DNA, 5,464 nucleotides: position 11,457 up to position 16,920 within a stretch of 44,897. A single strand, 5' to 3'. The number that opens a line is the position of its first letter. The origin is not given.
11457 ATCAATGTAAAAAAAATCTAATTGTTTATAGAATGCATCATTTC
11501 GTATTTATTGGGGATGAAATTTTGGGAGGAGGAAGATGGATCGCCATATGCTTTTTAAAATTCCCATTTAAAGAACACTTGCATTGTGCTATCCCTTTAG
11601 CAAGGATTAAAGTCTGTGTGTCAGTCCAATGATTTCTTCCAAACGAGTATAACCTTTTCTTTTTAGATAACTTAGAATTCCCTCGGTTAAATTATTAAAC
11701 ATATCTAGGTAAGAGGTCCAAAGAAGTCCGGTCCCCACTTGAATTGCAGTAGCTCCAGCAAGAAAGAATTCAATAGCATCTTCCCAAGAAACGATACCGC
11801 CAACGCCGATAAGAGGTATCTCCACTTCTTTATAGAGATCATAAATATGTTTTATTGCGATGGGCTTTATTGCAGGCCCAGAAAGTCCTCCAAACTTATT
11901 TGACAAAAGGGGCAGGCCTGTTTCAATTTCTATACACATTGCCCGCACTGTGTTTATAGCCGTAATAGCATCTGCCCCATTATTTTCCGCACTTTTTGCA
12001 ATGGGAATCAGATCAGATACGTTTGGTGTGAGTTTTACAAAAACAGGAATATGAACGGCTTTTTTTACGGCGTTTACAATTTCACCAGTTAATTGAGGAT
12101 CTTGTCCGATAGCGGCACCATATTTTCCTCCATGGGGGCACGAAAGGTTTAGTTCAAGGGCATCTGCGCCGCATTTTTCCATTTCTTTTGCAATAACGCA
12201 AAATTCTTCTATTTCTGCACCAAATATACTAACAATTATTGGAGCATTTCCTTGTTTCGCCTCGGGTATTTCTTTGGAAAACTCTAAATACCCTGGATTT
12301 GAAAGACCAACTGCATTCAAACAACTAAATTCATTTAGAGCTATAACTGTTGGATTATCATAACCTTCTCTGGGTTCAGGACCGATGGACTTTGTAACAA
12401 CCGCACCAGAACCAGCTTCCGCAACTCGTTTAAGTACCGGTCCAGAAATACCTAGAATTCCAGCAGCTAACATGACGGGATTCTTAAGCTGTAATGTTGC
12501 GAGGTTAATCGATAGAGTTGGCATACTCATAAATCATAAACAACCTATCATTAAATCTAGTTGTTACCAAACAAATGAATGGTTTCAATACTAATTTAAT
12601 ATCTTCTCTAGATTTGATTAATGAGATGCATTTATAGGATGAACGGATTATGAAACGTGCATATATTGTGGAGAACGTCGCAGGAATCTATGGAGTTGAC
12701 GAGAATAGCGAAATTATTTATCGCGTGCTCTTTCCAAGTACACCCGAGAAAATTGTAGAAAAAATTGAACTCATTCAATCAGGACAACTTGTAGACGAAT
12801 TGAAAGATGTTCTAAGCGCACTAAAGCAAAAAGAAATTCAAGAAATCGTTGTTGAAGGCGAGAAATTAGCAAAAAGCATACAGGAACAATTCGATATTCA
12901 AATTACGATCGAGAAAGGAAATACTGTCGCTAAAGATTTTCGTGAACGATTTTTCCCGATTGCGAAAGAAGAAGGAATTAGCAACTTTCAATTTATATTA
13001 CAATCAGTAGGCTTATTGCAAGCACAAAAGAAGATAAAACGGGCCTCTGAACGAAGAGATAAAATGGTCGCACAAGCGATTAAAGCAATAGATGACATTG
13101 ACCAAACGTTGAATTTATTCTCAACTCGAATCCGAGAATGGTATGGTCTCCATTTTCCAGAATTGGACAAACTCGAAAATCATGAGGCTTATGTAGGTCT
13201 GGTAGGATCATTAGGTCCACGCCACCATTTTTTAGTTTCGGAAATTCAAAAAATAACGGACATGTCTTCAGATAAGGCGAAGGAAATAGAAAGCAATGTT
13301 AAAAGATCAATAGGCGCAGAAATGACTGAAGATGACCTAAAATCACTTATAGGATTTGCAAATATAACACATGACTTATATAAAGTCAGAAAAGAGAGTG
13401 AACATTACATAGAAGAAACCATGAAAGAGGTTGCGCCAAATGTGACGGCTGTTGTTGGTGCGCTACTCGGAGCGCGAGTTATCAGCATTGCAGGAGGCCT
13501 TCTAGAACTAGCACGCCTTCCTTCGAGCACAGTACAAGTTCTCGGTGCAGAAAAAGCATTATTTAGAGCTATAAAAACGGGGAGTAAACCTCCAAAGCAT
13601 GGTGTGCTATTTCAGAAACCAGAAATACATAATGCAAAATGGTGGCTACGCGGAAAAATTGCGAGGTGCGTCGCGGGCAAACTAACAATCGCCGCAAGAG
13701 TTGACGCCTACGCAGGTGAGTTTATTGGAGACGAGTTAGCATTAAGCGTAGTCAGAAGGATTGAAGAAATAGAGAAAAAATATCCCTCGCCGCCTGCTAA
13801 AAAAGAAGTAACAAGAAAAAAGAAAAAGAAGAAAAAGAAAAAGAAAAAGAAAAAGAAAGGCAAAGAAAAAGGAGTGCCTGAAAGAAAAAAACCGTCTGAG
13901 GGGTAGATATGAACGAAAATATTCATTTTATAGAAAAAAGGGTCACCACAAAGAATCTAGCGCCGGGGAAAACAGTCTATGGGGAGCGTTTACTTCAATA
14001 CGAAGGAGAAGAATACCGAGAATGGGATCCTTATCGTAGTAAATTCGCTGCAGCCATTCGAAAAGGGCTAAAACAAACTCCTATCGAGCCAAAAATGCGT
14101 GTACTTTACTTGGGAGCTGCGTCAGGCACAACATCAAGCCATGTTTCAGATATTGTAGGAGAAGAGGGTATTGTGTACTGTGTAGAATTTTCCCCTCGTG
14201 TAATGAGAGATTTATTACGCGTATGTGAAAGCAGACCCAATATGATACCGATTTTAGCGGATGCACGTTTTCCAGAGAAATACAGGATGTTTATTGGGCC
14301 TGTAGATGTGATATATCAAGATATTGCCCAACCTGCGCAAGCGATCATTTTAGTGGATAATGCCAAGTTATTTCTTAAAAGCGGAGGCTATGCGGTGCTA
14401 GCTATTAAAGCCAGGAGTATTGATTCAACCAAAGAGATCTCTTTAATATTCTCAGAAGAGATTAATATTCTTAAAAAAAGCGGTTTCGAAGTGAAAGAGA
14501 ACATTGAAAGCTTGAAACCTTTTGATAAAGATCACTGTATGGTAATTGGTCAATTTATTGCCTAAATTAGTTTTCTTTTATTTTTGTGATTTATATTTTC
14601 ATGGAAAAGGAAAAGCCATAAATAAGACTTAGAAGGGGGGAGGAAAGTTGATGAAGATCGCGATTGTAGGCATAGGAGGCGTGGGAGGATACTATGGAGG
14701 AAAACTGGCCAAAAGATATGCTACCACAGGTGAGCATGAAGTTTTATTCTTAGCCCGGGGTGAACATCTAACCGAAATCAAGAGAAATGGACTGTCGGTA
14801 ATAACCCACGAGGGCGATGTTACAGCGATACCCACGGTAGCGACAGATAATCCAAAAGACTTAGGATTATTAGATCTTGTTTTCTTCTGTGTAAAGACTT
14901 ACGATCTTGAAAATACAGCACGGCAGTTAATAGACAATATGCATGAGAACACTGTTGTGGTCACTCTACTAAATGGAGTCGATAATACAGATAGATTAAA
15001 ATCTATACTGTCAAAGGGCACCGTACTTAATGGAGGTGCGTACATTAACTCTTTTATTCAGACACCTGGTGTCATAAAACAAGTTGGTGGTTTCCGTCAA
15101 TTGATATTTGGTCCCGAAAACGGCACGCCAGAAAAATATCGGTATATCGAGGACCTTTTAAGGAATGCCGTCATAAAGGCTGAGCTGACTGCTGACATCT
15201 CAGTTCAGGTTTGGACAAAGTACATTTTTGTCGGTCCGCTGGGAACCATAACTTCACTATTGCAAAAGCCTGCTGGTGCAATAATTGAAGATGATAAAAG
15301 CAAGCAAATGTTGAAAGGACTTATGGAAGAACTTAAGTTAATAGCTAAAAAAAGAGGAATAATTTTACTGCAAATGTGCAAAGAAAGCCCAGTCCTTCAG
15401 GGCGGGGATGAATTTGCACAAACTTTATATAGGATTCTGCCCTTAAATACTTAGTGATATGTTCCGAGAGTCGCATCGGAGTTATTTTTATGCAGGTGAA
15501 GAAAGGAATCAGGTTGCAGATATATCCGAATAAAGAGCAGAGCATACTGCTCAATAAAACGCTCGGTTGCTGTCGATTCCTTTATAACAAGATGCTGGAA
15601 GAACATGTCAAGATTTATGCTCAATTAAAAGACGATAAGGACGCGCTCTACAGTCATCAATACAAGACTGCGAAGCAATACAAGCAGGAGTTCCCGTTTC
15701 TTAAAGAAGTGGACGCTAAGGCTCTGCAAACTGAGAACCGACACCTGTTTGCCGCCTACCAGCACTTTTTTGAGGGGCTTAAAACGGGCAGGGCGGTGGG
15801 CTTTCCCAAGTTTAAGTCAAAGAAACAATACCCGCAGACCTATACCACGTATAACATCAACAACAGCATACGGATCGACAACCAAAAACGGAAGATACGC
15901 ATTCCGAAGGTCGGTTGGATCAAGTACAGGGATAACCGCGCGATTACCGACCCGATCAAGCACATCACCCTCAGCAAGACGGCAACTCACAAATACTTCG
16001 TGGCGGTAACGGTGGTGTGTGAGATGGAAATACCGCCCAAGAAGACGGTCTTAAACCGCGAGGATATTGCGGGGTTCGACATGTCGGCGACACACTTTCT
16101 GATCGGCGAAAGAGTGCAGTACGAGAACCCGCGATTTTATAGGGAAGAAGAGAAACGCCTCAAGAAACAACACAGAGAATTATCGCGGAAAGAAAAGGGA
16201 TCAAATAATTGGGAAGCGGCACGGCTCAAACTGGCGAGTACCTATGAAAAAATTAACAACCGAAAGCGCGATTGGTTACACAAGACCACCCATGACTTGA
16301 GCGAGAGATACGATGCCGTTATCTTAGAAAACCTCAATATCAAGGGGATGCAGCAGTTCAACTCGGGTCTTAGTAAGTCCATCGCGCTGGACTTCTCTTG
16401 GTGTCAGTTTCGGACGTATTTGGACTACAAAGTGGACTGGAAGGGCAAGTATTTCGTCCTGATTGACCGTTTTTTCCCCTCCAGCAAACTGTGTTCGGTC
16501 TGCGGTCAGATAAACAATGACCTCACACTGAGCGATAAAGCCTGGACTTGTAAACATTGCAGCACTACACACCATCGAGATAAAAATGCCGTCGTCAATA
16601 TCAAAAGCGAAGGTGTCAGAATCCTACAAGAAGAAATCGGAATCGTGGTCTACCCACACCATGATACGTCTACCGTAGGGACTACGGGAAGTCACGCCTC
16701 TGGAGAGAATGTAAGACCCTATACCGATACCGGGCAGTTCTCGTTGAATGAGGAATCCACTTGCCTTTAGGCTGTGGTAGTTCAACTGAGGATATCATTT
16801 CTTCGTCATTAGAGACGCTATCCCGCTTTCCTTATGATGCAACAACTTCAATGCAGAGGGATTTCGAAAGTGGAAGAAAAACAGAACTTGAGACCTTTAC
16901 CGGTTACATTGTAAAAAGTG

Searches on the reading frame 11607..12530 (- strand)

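Call 87: search_protein_families(library=pfam, proteins=[window:11607-12530:-], max_evalue=0.0001)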
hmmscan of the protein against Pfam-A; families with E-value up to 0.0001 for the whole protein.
window:11607-12530:- (307 aa): 3 families
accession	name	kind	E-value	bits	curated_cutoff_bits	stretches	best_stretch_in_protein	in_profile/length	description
PF01180.27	DHO_dh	-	2.4e-72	244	27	1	6-285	2-287/291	Dihydroorotate dehydrogenase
PF01207.24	Dus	-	7.6e-16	58.5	20.4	1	92-270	50-218/311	Dihydrouridine synthase (Dus)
PF03060.21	NMO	-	3.5e-08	33.6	28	0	229-273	185-229/331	Nitronate monooxygenase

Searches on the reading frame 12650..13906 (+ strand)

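Call 68: search_protein_families(library=pfam, proteins=[window:12650-13906:+], max_evalue=0.00001)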
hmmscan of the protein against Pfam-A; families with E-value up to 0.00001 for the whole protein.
window:12650-13906:+ (418 aa): 2 families
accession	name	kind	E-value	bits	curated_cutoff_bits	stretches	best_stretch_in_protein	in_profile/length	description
PF01798.23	Nop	-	2.9e-66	223.6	25.4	1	147-372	2-227/228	snoRNA binding domain, fibrillarin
PF21572.2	Nop5_56-rel_N_Arc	-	5.2e-14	53.1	27.8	1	3-110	1-104/128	Archaeal Nop5/56-rel, N-terminal domain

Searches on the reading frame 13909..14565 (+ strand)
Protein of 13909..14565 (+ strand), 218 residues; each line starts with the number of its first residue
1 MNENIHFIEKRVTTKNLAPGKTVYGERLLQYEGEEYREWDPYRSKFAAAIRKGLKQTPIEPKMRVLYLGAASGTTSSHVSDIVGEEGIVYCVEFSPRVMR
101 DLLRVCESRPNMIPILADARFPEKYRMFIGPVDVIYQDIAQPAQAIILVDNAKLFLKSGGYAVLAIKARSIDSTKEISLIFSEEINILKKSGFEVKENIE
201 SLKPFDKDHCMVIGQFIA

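Call 87: search_protein_families(library=pfam, proteins=[window:13909-14565:+], max_evalue=0.0001)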
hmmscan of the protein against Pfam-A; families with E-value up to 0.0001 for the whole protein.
window:13909-14565:+ (218 aa): 1 family
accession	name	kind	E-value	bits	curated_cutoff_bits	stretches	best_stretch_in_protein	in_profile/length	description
PF01269.23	Fibrillarin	-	3.9e-95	317.7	27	1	9-216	19-225/227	Fibrillarin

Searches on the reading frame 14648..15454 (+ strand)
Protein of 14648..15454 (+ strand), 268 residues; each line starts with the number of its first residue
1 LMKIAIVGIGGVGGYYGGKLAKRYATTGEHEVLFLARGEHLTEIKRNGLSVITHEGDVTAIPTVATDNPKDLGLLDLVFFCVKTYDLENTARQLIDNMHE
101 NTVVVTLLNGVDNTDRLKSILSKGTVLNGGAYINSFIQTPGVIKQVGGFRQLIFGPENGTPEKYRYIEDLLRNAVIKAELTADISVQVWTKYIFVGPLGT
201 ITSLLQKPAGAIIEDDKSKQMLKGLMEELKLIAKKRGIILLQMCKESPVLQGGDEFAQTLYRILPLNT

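Call 87: search_protein_families(library=pfam, proteins=[window:14648-15454:+], max_evalue=0.0001)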
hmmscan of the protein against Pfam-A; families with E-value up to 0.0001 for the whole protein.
window:14648-15454:+ (268 aa): 3 families
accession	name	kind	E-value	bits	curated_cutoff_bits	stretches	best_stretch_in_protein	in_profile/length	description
PF02558.23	ApbA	-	1.5e-32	112.7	22.2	1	4-156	1-147/150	Ketopantoate reductase PanE/ApbA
PF08546.17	ApbA_C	-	1.2e-05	26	22.7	1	184-239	2-57/125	Ketopantoate reductase PanE/ApbA C terminal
PF03807.23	F420_oxidored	-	1.7e-05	25.8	21.6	1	3-110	1-94/94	NADP oxidoreductase coenzyme F420-dependent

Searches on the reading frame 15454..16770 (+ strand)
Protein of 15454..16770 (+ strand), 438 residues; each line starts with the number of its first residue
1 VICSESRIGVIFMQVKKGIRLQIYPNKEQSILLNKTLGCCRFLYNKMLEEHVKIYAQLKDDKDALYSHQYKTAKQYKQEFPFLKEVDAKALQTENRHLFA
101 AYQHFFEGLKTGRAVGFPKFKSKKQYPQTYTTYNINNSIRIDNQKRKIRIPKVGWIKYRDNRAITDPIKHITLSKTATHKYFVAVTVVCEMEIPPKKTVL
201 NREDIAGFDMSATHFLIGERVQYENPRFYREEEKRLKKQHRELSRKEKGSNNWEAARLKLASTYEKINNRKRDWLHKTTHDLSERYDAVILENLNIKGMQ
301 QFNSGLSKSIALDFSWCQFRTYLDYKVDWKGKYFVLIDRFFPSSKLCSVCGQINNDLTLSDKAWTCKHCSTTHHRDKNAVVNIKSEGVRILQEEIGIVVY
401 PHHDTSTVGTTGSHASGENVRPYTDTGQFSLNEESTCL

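Call 87: search_protein_families(library=pfam, proteins=[window:15454-16770:+], max_evalue=0.0001)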
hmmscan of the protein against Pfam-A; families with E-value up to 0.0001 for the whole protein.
window:15454-16770:+ (438 aa): 3 families
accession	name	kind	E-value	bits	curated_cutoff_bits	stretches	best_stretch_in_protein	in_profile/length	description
PF01385.25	OrfB_IS605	-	4.7e-21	75.6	30.5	1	191-301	4-118/120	Probable transposase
PF07282.18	Cas12f1-like_TNB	-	7.9e-20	71.2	26.3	1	316-383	1-60/60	Cas12f1-like, TNB domain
PF12323.14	HTH_OrfB_IS605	-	2.1e-15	56.4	21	1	13-57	1-44/47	Helix-turn-helix domain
